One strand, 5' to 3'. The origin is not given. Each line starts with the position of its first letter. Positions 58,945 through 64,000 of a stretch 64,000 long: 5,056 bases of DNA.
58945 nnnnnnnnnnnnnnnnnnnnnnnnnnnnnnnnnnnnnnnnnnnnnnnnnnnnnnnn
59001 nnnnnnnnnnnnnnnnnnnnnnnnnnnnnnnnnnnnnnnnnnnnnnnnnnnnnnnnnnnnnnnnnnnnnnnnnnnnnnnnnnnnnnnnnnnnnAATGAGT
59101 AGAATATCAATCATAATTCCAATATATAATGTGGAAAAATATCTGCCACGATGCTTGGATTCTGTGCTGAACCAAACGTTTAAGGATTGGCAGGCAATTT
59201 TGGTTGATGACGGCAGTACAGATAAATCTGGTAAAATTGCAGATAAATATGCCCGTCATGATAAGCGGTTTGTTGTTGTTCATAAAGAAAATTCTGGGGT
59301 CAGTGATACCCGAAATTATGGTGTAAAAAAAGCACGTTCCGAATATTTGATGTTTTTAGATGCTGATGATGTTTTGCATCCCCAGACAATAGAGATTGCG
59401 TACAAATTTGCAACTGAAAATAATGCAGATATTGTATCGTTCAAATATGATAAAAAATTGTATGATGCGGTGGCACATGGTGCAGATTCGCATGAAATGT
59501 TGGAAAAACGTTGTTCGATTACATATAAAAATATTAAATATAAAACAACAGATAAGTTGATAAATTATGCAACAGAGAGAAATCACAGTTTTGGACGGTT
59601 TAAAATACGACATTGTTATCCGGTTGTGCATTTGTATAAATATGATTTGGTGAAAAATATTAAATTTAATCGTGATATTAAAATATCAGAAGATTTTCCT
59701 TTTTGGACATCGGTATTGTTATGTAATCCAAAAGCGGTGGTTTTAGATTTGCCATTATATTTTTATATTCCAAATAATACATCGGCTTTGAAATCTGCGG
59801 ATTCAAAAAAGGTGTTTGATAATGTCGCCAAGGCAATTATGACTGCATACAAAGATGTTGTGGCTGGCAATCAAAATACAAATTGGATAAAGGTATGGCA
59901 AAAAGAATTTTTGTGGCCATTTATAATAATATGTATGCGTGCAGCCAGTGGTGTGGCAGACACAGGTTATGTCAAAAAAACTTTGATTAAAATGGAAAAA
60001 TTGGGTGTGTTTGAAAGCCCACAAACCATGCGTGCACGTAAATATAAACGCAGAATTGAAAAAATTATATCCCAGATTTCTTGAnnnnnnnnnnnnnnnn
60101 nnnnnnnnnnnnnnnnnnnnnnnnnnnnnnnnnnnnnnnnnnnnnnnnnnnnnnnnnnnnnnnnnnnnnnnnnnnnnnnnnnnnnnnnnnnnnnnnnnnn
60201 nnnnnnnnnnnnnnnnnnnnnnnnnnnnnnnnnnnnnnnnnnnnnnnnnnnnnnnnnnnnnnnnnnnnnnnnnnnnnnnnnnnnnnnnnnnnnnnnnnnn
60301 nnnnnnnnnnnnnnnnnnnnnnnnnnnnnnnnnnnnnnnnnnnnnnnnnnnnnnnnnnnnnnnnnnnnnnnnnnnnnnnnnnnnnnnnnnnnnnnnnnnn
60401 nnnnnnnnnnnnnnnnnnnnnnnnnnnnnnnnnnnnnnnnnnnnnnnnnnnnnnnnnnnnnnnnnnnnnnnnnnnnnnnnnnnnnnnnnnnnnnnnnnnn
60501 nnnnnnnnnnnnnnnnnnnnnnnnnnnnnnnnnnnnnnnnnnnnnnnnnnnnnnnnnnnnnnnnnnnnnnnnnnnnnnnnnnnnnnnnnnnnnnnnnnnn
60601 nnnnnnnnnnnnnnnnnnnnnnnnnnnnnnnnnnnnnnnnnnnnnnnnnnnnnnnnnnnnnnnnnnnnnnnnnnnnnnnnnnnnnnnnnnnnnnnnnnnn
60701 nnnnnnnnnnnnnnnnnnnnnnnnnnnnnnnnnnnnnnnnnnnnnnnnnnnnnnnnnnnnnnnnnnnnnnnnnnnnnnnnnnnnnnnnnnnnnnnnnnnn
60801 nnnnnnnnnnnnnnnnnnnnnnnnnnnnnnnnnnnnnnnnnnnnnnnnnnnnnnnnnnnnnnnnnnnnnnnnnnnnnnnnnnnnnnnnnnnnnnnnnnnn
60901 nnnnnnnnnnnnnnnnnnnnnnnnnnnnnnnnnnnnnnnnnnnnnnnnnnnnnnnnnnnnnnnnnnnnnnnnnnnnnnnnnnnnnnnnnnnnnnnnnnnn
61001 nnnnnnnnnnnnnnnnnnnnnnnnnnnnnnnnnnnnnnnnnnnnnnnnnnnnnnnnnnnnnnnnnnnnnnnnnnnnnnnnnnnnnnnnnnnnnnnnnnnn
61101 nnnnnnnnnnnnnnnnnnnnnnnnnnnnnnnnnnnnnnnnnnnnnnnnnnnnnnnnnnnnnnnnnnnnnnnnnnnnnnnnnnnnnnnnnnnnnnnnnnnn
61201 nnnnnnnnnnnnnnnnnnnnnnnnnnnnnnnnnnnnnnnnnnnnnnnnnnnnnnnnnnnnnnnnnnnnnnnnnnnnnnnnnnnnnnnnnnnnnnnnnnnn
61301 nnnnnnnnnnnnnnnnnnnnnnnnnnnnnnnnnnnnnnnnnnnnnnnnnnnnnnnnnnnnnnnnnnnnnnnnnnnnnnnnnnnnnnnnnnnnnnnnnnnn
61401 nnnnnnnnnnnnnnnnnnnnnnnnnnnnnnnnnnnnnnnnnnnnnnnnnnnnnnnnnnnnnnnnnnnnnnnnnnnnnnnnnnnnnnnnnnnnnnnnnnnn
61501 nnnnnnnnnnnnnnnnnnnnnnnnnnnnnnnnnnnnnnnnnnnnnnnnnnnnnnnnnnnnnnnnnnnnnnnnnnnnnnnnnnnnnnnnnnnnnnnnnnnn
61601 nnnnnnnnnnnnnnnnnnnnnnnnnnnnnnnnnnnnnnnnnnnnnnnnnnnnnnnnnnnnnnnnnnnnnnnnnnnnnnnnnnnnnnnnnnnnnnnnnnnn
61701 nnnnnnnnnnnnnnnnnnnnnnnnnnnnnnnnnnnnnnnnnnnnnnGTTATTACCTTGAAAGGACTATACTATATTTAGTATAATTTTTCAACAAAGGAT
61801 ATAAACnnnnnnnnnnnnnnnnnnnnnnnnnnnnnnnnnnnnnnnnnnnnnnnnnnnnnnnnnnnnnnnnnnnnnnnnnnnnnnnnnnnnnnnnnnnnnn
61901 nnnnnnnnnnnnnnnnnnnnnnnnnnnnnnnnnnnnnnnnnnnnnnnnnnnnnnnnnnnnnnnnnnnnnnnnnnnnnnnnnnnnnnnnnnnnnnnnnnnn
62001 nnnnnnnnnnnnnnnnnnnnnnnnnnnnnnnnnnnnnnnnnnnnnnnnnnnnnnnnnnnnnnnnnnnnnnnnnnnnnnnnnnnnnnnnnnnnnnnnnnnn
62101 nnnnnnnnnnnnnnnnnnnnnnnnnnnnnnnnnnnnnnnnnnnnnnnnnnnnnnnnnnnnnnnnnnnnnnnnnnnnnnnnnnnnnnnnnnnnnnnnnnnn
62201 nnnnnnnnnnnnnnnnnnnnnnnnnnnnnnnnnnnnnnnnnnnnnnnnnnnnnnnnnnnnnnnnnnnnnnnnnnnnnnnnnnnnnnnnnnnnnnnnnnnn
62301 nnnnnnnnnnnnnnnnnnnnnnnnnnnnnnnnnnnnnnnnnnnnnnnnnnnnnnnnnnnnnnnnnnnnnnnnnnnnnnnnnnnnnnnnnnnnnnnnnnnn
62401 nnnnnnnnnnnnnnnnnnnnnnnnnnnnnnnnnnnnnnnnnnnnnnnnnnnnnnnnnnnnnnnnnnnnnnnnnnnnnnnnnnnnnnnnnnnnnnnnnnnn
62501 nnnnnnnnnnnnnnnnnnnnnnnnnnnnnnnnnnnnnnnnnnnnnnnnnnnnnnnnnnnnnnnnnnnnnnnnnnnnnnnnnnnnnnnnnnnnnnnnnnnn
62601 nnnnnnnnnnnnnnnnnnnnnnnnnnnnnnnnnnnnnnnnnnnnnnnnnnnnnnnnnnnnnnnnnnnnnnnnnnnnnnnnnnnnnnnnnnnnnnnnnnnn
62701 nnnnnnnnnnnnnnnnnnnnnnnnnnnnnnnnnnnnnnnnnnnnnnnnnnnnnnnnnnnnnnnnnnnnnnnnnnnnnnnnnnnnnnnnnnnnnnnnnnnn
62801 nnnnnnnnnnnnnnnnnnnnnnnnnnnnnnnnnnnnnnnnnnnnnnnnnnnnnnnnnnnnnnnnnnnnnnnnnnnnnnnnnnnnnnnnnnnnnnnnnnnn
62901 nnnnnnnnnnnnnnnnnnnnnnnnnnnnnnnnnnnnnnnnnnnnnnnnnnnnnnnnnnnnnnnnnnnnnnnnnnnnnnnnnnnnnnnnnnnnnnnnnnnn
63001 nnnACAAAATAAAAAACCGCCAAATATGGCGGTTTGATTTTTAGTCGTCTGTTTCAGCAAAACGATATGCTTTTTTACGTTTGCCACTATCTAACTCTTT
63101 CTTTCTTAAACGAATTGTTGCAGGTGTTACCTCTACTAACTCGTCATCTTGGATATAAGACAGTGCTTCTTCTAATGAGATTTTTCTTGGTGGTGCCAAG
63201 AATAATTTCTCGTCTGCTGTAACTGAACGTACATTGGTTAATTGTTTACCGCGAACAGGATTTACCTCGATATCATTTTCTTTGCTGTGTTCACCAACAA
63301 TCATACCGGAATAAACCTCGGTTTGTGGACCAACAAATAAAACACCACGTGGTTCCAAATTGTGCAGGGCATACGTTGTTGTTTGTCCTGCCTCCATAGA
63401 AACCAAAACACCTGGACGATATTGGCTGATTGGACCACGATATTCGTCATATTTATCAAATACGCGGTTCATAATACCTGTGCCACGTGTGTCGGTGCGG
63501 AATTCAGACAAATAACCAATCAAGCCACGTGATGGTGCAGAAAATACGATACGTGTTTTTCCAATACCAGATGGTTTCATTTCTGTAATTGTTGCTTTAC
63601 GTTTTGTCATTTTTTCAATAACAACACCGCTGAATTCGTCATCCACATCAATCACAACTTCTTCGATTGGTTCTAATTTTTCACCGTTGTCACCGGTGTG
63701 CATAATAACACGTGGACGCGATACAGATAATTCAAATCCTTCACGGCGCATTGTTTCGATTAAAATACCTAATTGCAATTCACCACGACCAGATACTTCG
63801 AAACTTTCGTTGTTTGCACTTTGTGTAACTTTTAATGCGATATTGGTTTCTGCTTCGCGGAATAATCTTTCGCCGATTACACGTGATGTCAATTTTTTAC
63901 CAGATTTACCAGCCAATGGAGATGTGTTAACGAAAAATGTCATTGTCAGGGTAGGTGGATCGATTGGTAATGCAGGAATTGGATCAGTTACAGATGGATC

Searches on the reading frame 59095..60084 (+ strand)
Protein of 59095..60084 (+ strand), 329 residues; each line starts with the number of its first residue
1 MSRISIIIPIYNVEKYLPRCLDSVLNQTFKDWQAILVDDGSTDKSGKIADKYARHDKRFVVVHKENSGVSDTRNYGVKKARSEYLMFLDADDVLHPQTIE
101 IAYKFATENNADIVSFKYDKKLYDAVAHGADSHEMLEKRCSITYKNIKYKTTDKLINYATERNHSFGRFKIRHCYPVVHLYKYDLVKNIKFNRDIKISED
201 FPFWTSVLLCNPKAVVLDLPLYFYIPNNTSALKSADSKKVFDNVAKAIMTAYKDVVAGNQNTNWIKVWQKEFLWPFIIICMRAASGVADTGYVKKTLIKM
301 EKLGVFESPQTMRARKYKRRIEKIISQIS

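Call 75: search_protein_families(library=ncbifam, proteins=[window:59095-60084:+], max_evalue=1e-10)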
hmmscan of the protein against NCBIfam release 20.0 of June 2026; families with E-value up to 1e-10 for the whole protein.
window:59095-60084:+ (329 aa): 13 families
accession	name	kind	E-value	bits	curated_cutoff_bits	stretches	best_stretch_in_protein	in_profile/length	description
NF007482.0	PRK10073.1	equivalog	3.5e-33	115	423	1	2-120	6-124/334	glycosyltransferase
NF047683.1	TeichurnBiosyTuaG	equivalog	2.1e-26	93.1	400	1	3-150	7-151/252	teichuronic acid biosynthesis protein TuaG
TIGR03937.1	PgaC_IcaA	equivalog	8.9e-20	71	422.3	1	3-100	46-144/407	poly-beta-1,6-N-acetyl-D-glucosamine synthase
NF053739.1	GlytfEpsEBac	equivalog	2.5e-18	66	450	1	3-109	2-110/265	glycosyltransferase EpsE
NF041875.1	EPS_EpsD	equivalog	1.6e-17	63.9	370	1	4-112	1-110/325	exopolysaccharide biosynthesis glycosyltransferase EpsD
NF050050.1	ProtGlycPglI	equivalog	1.7e-17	63.7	500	1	1-110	1-112/306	GalNAc(5)-diNAcBac-PP-undecaprenol beta-1,3-glucosyltransferase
NF038302.1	EPS_HpsE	equivalog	4.7e-15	55.4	300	1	4-110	3-115/307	hormogonium polysaccharide biosynthesis glycosyltransferase HpsE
TIGR04283.1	glyco_like_mftF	equivalog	5.5e-15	55.6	182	1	4-118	1-109/221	TIGR04283 family arsenosugar biosynthesis glycosyltransferase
NF041394.1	GtaseAglG_Halo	equivalog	8.5e-15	54.8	440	1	3-103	2-104/304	glucosyl-dolichyl phosphate glucuronosyltransferase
TIGR03965.1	mycofact_glyco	equivalog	1.7e-13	50.3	280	1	3-96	75-169/467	mycofactocin biosynthesis glycosyltransferase MftF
NF038299.1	EPS_HpsN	equivalog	1.8e-12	46.9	425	1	3-112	2-113/317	hormogonium polysaccharide biosynthesis glycosyltransferase HpsN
TIGR03111.1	glyc2_xrt_Gpos1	hypoth_equivalog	3.3e-12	45.9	363.95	1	3-113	50-162/439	TIGR03111 family XrtG-associated glycosyltransferase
NF007453.0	PRK10018.1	equivalog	3.7e-11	43.2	382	1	4-106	8-111/280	colanic acid biosynthesis glycosyltransferase WcaA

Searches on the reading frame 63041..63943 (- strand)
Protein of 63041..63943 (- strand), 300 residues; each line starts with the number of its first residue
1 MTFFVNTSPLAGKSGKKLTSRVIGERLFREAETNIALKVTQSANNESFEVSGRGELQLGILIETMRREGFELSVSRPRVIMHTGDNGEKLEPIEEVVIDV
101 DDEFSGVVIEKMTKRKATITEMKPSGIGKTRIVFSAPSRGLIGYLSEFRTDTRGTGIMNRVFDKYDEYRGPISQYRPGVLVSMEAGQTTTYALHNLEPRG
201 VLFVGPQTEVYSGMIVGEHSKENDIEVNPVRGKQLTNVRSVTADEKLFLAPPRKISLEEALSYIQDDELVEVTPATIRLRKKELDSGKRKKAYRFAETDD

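Call 75: search_protein_families(library=ncbifam, proteins=[window:63041-63943:-], max_evalue=1e-10)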
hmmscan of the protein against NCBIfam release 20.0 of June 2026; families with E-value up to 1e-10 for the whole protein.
window:63041-63943:- (300 aa): 2 families
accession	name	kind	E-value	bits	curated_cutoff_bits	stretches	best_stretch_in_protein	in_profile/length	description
TIGR01394.1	TypA_BipA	equivalog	3.8e-128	428.3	757.3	1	1-291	305-594/594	translational GTPase TypA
NF007583.0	PRK10218.1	equivalog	2.6e-90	303.2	1260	1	1-296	309-604/607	ribosome-dependent GTPase TypA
